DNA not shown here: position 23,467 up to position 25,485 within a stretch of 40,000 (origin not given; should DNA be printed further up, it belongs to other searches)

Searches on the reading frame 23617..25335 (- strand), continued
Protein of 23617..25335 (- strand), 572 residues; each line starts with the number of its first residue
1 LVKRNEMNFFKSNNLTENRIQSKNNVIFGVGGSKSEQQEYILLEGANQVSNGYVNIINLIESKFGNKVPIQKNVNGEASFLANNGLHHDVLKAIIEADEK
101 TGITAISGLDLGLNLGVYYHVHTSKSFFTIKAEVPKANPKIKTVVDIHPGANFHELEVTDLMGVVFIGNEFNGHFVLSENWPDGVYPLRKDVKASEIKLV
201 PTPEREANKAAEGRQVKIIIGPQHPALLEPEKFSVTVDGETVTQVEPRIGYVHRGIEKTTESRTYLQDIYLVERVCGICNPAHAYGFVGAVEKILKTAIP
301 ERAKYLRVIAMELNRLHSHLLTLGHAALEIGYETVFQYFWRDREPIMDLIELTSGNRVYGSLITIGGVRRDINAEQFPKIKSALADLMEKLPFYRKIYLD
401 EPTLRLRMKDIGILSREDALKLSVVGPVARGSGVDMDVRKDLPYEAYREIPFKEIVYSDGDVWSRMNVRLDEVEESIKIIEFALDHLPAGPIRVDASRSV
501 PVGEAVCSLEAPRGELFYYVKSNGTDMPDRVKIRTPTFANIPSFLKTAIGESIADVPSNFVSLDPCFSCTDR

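Call 24: search_solved_structures(query=window:23617-25191:-, max_evalue=1e-10, show_alignments=3)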
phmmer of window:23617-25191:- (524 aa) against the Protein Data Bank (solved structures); distinct sequences matched with E-value up to 1e-10: 54.
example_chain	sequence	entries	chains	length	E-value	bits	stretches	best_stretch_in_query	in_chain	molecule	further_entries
6cfw_L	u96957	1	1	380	3.4e-85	289.9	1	168-524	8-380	Membrane-bound hydrogenase subunit alpha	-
7z0s_E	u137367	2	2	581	1.1e-82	281.7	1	70-524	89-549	Formate hydrogenlyase subunit 5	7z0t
2fug_4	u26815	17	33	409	2e-74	254.4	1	149-453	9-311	NADH-quinone oxidoreductase chain 4 | NADH-QUINONE OXIDOREDUCTASE SUBUNIT 4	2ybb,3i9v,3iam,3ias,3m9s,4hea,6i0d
7q5y_B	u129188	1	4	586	6.5e-68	232.9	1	160-440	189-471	NADH-quinone oxidoreductase subunit C/D 2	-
7zm7_C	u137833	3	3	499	2.6e-60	207.8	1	163-457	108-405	NADH-ubiquinone oxidoreductase 49 kDa subunit-like protein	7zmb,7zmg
6gcs_C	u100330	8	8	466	2e-59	204.9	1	166-448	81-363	49-KDA PROTEIN (NUCM) | Subunit NUCM of NADH:Ubiquinone Oxidoreductase (Complex I) | NUCM protein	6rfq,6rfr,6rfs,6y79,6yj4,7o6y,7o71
9iho_D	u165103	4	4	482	3.9e-59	203.9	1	164-459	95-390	NUCM (49 kDa) subunit of mitochondrial NADH:ubiquinone oxidoreductase (Complex I)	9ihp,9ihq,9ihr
6h8k_C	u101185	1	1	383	8e-59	202.9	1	170-448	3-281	NUCM protein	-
7b0n_D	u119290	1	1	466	1.3e-58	202.2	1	166-448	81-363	NUCM protein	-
6hum_H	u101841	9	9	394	2.9e-58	201.1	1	169-450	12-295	NAD(P)H-quinone oxidoreductase subunit H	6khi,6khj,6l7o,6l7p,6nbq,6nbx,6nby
8ba0_D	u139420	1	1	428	3.4e-58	200.8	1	166-457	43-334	Complex I-49kD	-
8b9z_D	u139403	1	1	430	3.5e-58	200.8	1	166-457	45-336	Complex I-49kD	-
8esw_S2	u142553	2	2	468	5.1e-58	200.3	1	166-456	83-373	Complex I-49kD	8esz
4wz7_C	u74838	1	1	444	3.9e-56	194.1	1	166-448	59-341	NUCM protein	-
6g2j_D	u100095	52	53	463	5.1e-55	190.4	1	168-457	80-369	NADH dehydrogenase [ubiquinone] iron-sulfur protein 2, mitochondrial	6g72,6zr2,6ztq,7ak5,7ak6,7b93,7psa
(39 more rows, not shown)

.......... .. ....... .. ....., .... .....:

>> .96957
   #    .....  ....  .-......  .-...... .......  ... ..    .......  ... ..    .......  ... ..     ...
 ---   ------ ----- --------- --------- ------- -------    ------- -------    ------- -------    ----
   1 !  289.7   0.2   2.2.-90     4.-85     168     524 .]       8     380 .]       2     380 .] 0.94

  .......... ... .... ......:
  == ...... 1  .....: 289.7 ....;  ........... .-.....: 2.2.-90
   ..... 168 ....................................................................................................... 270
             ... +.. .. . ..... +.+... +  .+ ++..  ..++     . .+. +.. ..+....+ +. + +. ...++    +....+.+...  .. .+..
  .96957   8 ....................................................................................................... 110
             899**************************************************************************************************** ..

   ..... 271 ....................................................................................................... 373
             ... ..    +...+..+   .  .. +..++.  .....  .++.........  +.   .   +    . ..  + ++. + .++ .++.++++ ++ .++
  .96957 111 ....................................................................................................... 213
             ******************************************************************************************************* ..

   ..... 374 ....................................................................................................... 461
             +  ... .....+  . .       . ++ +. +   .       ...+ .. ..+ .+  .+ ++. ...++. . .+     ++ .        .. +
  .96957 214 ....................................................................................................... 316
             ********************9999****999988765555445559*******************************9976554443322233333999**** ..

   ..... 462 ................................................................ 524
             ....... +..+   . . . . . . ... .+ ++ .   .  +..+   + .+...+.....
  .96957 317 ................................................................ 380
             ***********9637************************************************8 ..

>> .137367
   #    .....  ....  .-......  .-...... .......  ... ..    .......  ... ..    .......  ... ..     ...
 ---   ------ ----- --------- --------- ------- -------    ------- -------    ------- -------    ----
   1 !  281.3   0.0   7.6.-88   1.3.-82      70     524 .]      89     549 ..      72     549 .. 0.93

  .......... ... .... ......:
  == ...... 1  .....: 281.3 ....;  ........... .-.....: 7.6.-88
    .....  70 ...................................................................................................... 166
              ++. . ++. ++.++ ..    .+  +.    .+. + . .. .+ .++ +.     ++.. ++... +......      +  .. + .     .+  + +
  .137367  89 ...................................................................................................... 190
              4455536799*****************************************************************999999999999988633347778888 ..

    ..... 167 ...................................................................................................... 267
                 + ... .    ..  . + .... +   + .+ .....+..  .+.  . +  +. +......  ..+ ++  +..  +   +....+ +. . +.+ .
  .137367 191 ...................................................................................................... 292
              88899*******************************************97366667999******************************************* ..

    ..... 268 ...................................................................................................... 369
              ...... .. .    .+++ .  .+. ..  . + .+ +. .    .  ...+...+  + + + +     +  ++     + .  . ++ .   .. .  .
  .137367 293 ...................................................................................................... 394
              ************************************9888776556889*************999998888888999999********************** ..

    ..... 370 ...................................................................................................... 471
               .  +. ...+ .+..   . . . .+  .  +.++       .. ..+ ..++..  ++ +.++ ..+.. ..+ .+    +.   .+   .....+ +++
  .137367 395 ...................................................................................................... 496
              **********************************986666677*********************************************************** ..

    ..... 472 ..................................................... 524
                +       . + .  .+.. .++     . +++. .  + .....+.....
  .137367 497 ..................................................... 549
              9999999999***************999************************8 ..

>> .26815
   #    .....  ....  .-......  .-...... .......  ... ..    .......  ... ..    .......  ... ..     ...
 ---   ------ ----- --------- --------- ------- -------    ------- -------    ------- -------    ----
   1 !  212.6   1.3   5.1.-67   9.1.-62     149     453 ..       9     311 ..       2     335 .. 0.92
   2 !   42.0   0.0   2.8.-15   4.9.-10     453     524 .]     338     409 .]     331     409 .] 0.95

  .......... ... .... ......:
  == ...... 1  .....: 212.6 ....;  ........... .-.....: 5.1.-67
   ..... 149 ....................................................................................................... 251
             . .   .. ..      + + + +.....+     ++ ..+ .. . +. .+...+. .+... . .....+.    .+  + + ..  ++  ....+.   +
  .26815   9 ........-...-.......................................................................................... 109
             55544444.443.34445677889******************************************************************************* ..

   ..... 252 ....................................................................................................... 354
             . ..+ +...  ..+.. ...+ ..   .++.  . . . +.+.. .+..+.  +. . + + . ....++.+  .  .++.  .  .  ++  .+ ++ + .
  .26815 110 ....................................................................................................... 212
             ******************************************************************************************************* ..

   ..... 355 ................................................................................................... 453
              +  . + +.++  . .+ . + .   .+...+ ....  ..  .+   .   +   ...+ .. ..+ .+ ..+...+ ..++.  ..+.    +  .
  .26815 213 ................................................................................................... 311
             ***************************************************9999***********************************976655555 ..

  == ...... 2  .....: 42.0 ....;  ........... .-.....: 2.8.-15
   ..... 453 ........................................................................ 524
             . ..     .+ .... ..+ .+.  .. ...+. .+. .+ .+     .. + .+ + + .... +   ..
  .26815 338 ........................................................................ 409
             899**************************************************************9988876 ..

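Call 36: find_encoding_contigs(protein=P0248, flank=10000, max_places=3)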
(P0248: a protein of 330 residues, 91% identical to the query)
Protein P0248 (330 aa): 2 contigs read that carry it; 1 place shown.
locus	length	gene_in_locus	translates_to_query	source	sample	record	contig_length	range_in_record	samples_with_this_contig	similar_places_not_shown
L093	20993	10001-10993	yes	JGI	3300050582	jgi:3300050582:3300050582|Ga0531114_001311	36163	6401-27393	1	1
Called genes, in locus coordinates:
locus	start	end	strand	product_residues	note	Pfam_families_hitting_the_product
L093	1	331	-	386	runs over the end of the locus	PF15902:Sortilin-Vps10 (faint)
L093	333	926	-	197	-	-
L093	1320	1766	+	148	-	PF01726:LexA_DNA_bind (weak)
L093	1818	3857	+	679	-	PF09826:Beta_propel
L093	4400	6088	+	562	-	PF00528:BPD_transp_1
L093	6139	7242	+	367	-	PF00005:ABC_tran, PF13304:AAA_21 (faint), PF08402:TOBE_2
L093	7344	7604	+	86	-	-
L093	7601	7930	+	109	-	PF00507:Oxidored_q4 (weak)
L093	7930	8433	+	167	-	PF01058:Oxidored_q6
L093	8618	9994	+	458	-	PF00329:Complex1_30kDa, PF00374:NiFeSe_Hases, PF00346:Complex1_49kDa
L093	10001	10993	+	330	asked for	PF00146:NADHdh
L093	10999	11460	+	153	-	PF12838:Fer4_7 (weak), PF13187:Fer4_9, PF13484:Fer4_16 (faint), PF00037:Fer4 (weak)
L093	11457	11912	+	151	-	PF00499:Oxidored_q3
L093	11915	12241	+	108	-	PF00420:Oxidored_q2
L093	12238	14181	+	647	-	PF00662:Proton_antipo_N, PF00361:Proton_antipo_M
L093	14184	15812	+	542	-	PF00662:Proton_antipo_N (weak), PF00361:Proton_antipo_M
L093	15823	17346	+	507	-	PF00361:Proton_antipo_M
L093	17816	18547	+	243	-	PF04476:4HFCP_synth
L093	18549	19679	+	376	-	PF00282:Pyridoxal_deC, PF00155:Aminotran_1_2, PF00266:Aminotran_5, PF01041:DegT_DnrJ_EryC1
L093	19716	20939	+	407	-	PF18301:preATP-grasp_3, PF14397:ATPgrasp_ST (faint), PF02655:ATP-grasp_3, PF02786:CPSase_L_D2, PF08443:RimK (weak), PF07478:Dala_Dala_lig_C (weak)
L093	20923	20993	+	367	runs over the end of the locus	PF01968:Hydantoinase_A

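Call 37: find_encoding_contigs(protein=P0241, flank=3000, max_places=6)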
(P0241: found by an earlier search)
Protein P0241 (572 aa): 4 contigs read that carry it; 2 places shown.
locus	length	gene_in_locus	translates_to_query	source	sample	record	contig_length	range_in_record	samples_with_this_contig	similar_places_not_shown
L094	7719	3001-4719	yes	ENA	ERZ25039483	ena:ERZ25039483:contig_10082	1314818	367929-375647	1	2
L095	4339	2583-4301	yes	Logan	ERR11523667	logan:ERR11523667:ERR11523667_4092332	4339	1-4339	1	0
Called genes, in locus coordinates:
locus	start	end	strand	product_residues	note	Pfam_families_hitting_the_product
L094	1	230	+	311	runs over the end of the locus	PF00288:GHMP_kinases_N, PF08544:GHMP_kinases_C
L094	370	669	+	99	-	PF01206:TusA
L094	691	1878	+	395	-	PF00266:Aminotran_5, PF00155:Aminotran_1_2 (weak), PF01212:Beta_elim_lyase (faint)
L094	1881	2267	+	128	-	PF01592:NifU_N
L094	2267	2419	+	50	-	-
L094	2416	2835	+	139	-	PF02635:DsrE (faint), PF13686:DrsE_2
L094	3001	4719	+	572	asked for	PF00329:Complex1_30kDa, PF00374:NiFeSe_Hases, PF00346:Complex1_49kDa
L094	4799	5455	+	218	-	PF00881:Nitroreductase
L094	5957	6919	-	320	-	PF04055:Radical_SAM, PF11946:DUF3463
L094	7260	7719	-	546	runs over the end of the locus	PF00118:Cpn60_TCP1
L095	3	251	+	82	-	?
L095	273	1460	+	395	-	PF00266:Aminotran_5, PF00155:Aminotran_1_2 (weak), PF01212:Beta_elim_lyase (faint)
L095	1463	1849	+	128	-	PF01592:NifU_N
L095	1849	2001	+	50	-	-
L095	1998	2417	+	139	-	PF02635:DsrE (faint), PF13686:DrsE_2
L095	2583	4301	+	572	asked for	PF00329:Complex1_30kDa, PF00374:NiFeSe_Hases, PF00346:Complex1_49kDa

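Call 43: find_related_loci(query=window:23617-25191:-, collection=metagenome_contigs, flank=4000)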
Query window:23617-25191:- (524 aa) in metagenome_contigs; peptide patterns used: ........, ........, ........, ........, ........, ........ (x = any residue, [..] = any of these).
130 stretches matched a pattern; 40 encode a relative of the query (tblastn E <= 1e-3); 40 distinct loci.
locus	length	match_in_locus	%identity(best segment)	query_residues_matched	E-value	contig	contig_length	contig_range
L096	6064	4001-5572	88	1-524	0e+0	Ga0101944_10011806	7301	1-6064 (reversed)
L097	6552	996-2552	84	6-524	0e+0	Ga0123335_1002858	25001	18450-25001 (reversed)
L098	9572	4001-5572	84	1-524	0e+0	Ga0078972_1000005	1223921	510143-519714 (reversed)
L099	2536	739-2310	82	1-524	0e+0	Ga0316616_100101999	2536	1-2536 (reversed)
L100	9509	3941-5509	82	2-524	0e+0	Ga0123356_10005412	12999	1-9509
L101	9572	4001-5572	81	1-524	0e+0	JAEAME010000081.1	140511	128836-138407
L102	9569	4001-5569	80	2-524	0e+0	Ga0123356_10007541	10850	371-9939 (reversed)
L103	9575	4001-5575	79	1-524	0e+0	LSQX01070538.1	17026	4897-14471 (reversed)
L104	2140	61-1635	80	1-524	0e+0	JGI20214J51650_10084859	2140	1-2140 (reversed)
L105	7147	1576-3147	78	1-524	0e+0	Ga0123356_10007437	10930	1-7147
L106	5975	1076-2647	78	1-524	0e+0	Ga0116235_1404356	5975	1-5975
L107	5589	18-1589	78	1-524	0e+0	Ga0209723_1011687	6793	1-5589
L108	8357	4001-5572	78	1-524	0e+0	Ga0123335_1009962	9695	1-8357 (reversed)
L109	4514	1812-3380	78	2-524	0e+0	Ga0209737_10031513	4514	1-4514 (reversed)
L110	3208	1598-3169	77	1-524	0e+0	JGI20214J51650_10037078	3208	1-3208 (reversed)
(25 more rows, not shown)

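Call 48: list_cluster_members(proteins=[P0250, P0253, P0255, P0258, P0260, P0263, P0282, P0291, P0300, P0302])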
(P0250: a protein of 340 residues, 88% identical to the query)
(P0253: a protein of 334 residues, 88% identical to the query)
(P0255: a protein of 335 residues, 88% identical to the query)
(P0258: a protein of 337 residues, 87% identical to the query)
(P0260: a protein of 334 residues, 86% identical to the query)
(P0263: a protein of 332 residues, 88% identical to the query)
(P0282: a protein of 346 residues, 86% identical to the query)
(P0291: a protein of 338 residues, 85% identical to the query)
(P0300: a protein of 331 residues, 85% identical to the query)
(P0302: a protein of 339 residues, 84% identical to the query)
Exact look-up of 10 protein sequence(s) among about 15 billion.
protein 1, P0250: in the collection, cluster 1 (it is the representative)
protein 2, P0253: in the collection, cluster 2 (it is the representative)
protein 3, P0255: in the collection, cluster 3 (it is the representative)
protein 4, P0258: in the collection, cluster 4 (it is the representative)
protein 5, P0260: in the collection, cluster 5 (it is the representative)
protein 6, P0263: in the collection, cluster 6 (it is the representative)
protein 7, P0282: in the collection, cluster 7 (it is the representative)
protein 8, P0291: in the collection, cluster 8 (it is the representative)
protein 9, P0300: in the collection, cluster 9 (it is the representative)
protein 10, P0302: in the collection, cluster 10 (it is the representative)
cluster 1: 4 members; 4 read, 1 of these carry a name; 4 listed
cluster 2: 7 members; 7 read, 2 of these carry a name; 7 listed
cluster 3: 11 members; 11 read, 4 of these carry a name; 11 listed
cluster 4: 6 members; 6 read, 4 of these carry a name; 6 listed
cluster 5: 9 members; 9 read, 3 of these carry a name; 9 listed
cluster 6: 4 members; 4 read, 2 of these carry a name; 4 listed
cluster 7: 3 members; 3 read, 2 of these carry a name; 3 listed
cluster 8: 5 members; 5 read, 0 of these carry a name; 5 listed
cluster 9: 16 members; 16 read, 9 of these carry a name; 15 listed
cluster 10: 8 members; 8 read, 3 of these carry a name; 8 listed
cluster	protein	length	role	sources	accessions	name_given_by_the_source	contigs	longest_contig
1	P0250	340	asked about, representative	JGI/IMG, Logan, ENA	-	-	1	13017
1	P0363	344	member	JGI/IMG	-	NADH-quinone oxidoreductase subunit H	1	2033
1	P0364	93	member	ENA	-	-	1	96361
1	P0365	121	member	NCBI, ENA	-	-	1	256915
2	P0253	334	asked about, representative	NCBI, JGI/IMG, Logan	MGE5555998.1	MAG: complex I subunit 1/NuoH family protein [Methanocella sp.] | NADH-quinone oxidoreductase subunit H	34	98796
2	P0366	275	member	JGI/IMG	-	NADH-quinone oxidoreductase subunit H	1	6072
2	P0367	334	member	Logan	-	-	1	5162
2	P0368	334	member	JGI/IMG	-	-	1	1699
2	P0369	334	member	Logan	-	-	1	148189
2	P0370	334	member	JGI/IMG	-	-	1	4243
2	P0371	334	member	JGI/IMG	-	-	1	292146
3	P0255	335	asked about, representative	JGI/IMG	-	-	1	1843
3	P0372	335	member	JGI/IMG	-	NADH-quinone oxidoreductase subunit H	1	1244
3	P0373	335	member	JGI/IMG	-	NADH-quinone oxidoreductase subunit H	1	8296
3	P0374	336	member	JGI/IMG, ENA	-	NADH-quinone oxidoreductase subunit H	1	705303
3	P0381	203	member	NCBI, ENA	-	-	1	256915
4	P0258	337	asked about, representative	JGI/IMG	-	NADH-quinone oxidoreductase subunit H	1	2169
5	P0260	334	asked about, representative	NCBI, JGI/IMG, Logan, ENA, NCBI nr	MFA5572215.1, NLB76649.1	MAG: NADH-quinone oxidoreductase subunit H [Crenarchaeota archaeon] | NADH-quinone oxidoreductase subunit H [Thermoproteota archaeon]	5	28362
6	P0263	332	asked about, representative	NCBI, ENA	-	-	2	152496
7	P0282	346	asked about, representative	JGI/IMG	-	NADH-quinone oxidoreductase subunit H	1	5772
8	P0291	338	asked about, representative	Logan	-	-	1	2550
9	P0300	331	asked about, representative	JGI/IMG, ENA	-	NADH-quinone oxidoreductase subunit H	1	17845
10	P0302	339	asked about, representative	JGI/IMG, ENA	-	-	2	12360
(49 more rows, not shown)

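Call 49: find_encoding_contigs(protein=P0381, flank=10000, max_places=3)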
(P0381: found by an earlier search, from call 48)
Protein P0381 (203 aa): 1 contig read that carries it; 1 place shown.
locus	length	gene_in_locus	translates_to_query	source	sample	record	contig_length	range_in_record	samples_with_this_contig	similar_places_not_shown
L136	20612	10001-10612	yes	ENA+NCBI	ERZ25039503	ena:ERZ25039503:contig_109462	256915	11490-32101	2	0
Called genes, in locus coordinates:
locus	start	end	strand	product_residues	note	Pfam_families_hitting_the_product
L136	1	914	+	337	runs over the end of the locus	PF00005:ABC_tran, PF13304:AAA_21 (weak), PF13732:DrrA1-3_C (weak)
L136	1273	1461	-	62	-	-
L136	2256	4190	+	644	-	PF00989:PAS, PF08448:PAS_4, PF13426:PAS_9, PF00989:PAS, PF08448:PAS_4, PF08447:PAS_3, PF13426:PAS_9, PF02518:HATPase_c, +2 more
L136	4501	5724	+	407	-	PF00528:BPD_transp_1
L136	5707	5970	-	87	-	-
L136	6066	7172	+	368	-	PF00005:ABC_tran, PF13304:AAA_21 (faint), PF08402:TOBE_2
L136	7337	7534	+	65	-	-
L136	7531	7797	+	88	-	-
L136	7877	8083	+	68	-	-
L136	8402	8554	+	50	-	-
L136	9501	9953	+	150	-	PF00346:Complex1_49kDa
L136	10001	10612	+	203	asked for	PF00146:NADHdh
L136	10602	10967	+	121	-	PF00146:NADHdh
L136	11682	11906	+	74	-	-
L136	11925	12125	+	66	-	PF00420:Oxidored_q2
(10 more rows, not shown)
